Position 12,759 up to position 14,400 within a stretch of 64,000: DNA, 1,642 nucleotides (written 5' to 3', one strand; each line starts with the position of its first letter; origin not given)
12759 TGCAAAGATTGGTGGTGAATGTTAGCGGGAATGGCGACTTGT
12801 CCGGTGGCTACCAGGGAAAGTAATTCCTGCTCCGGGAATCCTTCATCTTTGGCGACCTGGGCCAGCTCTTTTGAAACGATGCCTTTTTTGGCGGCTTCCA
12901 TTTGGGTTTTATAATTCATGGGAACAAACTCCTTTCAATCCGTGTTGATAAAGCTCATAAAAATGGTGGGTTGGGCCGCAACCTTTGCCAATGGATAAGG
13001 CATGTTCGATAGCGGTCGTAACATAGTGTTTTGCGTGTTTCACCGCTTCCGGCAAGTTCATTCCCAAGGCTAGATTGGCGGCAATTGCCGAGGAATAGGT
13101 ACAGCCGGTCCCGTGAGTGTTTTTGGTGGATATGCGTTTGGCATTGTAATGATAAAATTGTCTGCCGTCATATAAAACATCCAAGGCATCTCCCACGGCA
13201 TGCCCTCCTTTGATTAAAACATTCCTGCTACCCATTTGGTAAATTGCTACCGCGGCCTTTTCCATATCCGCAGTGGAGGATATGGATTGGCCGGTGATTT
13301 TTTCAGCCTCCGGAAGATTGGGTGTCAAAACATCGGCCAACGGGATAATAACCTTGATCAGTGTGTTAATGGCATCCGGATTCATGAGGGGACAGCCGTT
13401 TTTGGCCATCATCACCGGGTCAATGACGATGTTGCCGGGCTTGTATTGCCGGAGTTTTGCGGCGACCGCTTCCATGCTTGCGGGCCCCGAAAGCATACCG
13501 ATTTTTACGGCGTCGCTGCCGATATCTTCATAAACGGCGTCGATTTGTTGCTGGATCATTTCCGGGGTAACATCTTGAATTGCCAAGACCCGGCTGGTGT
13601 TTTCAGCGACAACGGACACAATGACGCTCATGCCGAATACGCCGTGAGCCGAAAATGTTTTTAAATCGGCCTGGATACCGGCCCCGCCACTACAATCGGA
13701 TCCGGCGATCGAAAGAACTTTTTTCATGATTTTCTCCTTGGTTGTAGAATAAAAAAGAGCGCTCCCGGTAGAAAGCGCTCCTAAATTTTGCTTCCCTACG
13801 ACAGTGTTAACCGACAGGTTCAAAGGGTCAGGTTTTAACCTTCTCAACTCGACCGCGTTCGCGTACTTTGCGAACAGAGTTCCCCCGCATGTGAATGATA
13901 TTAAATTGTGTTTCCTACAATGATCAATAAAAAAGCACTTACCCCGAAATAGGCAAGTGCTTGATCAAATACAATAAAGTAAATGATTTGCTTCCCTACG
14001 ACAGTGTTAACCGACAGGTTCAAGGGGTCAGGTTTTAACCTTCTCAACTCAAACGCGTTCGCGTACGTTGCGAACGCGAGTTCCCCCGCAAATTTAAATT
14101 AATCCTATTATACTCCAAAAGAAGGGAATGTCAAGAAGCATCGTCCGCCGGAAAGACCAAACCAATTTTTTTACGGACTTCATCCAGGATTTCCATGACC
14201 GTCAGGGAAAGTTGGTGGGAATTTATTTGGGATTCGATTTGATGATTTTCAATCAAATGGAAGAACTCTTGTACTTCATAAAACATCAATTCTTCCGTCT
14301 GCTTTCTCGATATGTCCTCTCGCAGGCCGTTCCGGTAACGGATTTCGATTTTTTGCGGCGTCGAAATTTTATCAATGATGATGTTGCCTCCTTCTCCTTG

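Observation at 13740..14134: Two complete TPP riboswitches in tandem, each with its own terminator, behind a consensus promoter. The two copies are near-identical with an exact 200-bp register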

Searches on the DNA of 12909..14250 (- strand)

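Call 3: search_rna_families(source=window, start=13650, end=14250, threshold=evalue, max_evalue=10, show_alignments=4)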
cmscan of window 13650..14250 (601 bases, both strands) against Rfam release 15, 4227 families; matches with E-value up to 10: 6.
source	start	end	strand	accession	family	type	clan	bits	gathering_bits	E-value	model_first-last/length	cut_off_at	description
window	13975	14097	-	RF00059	TPP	Cis-reg; riboswitch;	-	62.7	54.3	6.1e-12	1-105/105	no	TPP riboswitch aptamer (THI element)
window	13775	13896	-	RF00059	TPP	Cis-reg; riboswitch;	-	51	54.3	4.3e-09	1-105/105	no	TPP riboswitch aptamer (THI element)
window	13926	14036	-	RF00515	PyrR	Cis-reg;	-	19.8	54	3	1-115/115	no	PyrR binding site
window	13926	13980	-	RF02425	SpF01_sRNA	Gene; sRNA;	-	18.7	55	8.3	1-80/80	no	Streptococcus sRNA SpF01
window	13905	14008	-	RF02577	tsr24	Gene; sRNA;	-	13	50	1.9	1-238/238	no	S. aureus tsr24 small RNA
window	13986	14114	-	RF00379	c-di-AMP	Cis-reg; riboswitch;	-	11.2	38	7.5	1-134/134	no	c-di-AMP riboswitch aptamer (ydaO/yuaA leader)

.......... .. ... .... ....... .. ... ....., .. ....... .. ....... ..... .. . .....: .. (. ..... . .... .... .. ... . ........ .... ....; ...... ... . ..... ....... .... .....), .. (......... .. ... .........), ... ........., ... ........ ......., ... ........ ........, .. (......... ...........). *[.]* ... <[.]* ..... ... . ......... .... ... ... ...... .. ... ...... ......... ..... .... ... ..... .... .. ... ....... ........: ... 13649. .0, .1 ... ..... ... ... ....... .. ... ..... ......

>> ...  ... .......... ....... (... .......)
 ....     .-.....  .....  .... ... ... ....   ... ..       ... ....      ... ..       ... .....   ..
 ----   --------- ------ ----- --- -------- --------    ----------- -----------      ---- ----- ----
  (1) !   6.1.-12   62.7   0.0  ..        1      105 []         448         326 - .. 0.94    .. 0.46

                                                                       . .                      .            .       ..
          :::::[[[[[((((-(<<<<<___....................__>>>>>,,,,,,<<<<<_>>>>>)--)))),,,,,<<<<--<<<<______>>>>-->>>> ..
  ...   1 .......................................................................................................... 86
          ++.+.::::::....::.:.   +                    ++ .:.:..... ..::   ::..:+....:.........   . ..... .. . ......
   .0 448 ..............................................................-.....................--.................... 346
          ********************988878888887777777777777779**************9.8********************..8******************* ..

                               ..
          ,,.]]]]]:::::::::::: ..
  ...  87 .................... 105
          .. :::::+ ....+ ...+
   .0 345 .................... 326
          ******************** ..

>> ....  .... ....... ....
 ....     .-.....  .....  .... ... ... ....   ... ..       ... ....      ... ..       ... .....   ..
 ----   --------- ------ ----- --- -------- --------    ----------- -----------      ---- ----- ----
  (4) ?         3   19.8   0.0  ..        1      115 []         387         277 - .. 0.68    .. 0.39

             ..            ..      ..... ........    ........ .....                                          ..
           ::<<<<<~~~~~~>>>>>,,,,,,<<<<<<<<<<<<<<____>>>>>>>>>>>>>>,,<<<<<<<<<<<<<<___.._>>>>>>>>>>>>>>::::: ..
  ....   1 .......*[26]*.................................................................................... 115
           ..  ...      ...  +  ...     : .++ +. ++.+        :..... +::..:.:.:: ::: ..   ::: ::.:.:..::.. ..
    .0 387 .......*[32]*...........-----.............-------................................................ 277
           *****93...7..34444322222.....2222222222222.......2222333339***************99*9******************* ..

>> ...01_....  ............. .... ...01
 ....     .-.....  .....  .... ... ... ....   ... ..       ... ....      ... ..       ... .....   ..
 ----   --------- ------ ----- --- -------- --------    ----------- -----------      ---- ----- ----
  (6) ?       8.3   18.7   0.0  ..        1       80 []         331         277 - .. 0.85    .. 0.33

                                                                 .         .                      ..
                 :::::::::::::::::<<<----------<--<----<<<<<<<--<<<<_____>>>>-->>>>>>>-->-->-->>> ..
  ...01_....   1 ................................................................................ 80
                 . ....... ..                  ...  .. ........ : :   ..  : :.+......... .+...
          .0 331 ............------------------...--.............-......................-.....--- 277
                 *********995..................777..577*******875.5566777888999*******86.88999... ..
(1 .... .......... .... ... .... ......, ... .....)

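Call 11: search_rna_families(sources=[L001, L002, L003, L004, L005, L006, L007, L008, L009, L010, L011, L012, L013, L014, L015, L016, L017, L018, L019, L020], threshold=gathering)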
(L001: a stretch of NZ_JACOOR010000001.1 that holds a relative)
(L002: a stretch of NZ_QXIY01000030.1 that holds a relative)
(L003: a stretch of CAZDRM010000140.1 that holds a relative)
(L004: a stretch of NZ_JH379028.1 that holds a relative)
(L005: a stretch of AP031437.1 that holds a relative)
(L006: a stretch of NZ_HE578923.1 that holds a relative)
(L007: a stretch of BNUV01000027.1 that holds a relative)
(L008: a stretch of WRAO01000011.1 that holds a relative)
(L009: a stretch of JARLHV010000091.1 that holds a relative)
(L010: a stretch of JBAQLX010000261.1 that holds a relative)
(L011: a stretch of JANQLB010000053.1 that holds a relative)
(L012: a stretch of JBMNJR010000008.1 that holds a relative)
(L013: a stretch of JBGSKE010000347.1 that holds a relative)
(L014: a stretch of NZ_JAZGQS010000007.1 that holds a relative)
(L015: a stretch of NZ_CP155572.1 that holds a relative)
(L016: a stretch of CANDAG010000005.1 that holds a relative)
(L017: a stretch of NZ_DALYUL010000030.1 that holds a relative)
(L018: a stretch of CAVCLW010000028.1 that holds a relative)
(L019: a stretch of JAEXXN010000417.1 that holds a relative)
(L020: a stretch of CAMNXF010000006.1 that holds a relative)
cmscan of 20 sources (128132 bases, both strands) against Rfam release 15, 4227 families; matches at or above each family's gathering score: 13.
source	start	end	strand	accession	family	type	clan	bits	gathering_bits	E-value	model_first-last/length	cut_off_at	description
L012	2308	2417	+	RF00059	TPP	Cis-reg; riboswitch;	-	78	54.3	2.2e-13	1-105/105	no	TPP riboswitch aptamer (THI element)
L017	2247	2353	+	RF00059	TPP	Cis-reg; riboswitch;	-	71.8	54.3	7.3e-12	1-105/105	no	TPP riboswitch aptamer (THI element)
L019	1479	1590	+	RF00059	TPP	Cis-reg; riboswitch;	-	71.4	54.3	9.4e-12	1-105/105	no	TPP riboswitch aptamer (THI element)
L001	2006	2105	+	RF00059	TPP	Cis-reg; riboswitch;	-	70.7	54.3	1.4e-11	1-105/105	no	TPP riboswitch aptamer (THI element)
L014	2755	2865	+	RF00059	TPP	Cis-reg; riboswitch;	-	69.4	54.3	2.8e-11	1-105/105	no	TPP riboswitch aptamer (THI element)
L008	2835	2932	+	RF00059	TPP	Cis-reg; riboswitch;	-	67.9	54.3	6.8e-11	1-105/105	no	TPP riboswitch aptamer (THI element)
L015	2822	2934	+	RF00059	TPP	Cis-reg; riboswitch;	-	67.3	54.3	9.2e-11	1-105/105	no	TPP riboswitch aptamer (THI element)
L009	2795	2907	+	RF00059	TPP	Cis-reg; riboswitch;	-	65.6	54.3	2.4e-10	1-105/105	no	TPP riboswitch aptamer (THI element)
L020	2850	2949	+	RF00059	TPP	Cis-reg; riboswitch;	-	64.1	54.3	5.8e-10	1-105/105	no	TPP riboswitch aptamer (THI element)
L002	2849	2948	+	RF00059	TPP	Cis-reg; riboswitch;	-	61.8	54.3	2.1e-09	1-105/105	no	TPP riboswitch aptamer (THI element)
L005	2808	2908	+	RF00059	TPP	Cis-reg; riboswitch;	-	58.8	54.3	1.2e-08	1-105/105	no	TPP riboswitch aptamer (THI element)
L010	2794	2906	+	RF00059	TPP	Cis-reg; riboswitch;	-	57.1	54.3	2.9e-08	1-105/105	no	TPP riboswitch aptamer (THI element)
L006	1981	2063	+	RF00005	tRNA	Gene; tRNA;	CL00001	47.3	29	1.1e-06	1-71/71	no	tRNA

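Call 24: search_rna_families(sources=[L085, L089, L091, L087, L088, L092], threshold=evalue, max_evalue=0.001)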
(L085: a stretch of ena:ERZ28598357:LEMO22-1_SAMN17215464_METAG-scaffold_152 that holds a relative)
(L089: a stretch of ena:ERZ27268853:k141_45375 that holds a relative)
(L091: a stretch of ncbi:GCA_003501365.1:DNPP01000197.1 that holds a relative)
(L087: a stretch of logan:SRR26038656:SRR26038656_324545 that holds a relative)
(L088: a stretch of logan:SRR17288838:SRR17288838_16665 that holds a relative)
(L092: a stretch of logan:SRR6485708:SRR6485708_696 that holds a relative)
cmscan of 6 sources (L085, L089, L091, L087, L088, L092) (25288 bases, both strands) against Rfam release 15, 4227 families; matches with E-value up to 0.001: 6.
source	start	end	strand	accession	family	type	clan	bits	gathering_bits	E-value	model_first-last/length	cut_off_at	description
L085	2128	2250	+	RF00059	TPP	Cis-reg; riboswitch;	-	63.7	54.3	1.4e-10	1-105/105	no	TPP riboswitch aptamer (THI element)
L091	2130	2247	+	RF00059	TPP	Cis-reg; riboswitch;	-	59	54.3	2e-09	1-105/105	no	TPP riboswitch aptamer (THI element)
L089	2130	2251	+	RF00059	TPP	Cis-reg; riboswitch;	-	56.3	54.3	9.5e-09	1-105/105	no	TPP riboswitch aptamer (THI element)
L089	2328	2449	+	RF00059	TPP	Cis-reg; riboswitch;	-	55.4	54.3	1.5e-08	1-105/105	no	TPP riboswitch aptamer (THI element)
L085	2330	2453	+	RF00059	TPP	Cis-reg; riboswitch;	-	51.3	54.3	1.5e-07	1-105/105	no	TPP riboswitch aptamer (THI element)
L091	2323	2442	+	RF00059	TPP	Cis-reg; riboswitch;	-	50.9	54.3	2e-07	1-105/105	no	TPP riboswitch aptamer (THI element)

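Call 56: search_rna_families(sources=[L181, L177, L093, L094, L001, L100], threshold=evalue, max_evalue=0.001)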
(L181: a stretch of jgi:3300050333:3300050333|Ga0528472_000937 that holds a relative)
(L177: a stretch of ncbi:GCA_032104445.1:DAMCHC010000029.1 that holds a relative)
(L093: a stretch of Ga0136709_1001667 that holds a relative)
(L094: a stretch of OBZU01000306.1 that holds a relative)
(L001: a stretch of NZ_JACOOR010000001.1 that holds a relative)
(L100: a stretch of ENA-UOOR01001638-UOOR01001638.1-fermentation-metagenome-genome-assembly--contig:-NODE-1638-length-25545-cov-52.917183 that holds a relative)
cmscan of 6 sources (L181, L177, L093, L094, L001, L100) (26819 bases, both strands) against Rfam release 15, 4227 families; matches with E-value up to 0.001: 14.
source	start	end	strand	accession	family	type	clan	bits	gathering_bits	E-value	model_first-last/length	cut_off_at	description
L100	1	168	+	RF00023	tmRNA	Gene;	CL00001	83.5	47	2.9e-31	201-374/374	5'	transfer-messenger RNA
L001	2006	2105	+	RF00059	TPP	Cis-reg; riboswitch;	-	70.7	54.3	2.9e-12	1-105/105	no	TPP riboswitch aptamer (THI element)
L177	1587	1685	+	RF00059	TPP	Cis-reg; riboswitch;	-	66.9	54.3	2.5e-11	1-105/105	no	TPP riboswitch aptamer (THI element)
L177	1772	1871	+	RF00059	TPP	Cis-reg; riboswitch;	-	65.7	54.3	4.7e-11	1-105/105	no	TPP riboswitch aptamer (THI element)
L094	1193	1292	+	RF00059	TPP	Cis-reg; riboswitch;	-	63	54.3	2.3e-10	1-105/105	no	TPP riboswitch aptamer (THI element)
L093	295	394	+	RF00059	TPP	Cis-reg; riboswitch;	-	62.8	54.3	2.5e-10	1-105/105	no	TPP riboswitch aptamer (THI element)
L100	659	757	+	RF00059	TPP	Cis-reg; riboswitch;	-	62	54.3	3.9e-10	1-105/105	no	TPP riboswitch aptamer (THI element)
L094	1342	1441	+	RF00059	TPP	Cis-reg; riboswitch;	-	60.1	54.3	1.1e-09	1-105/105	no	TPP riboswitch aptamer (THI element)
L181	1505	1604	+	RF00059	TPP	Cis-reg; riboswitch;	-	59.8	54.3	1.3e-09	1-105/105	no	TPP riboswitch aptamer (THI element)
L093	453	551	+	RF00059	TPP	Cis-reg; riboswitch;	-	59.6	54.3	1.5e-09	1-105/105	no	TPP riboswitch aptamer (THI element)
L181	1694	1793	+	RF00059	TPP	Cis-reg; riboswitch;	-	58.1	54.3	3.5e-09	1-105/105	no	TPP riboswitch aptamer (THI element)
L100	495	592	+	RF00059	TPP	Cis-reg; riboswitch;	-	55.6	54.3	1.5e-08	1-105/105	no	TPP riboswitch aptamer (THI element)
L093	2620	2744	+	RF00059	TPP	Cis-reg; riboswitch;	-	50.4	54.3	2.8e-07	1-105/105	no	TPP riboswitch aptamer (THI element)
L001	2166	2263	+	RF00059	TPP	Cis-reg; riboswitch;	-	48.9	54.3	6.5e-07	1-105/105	no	TPP riboswitch aptamer (THI element)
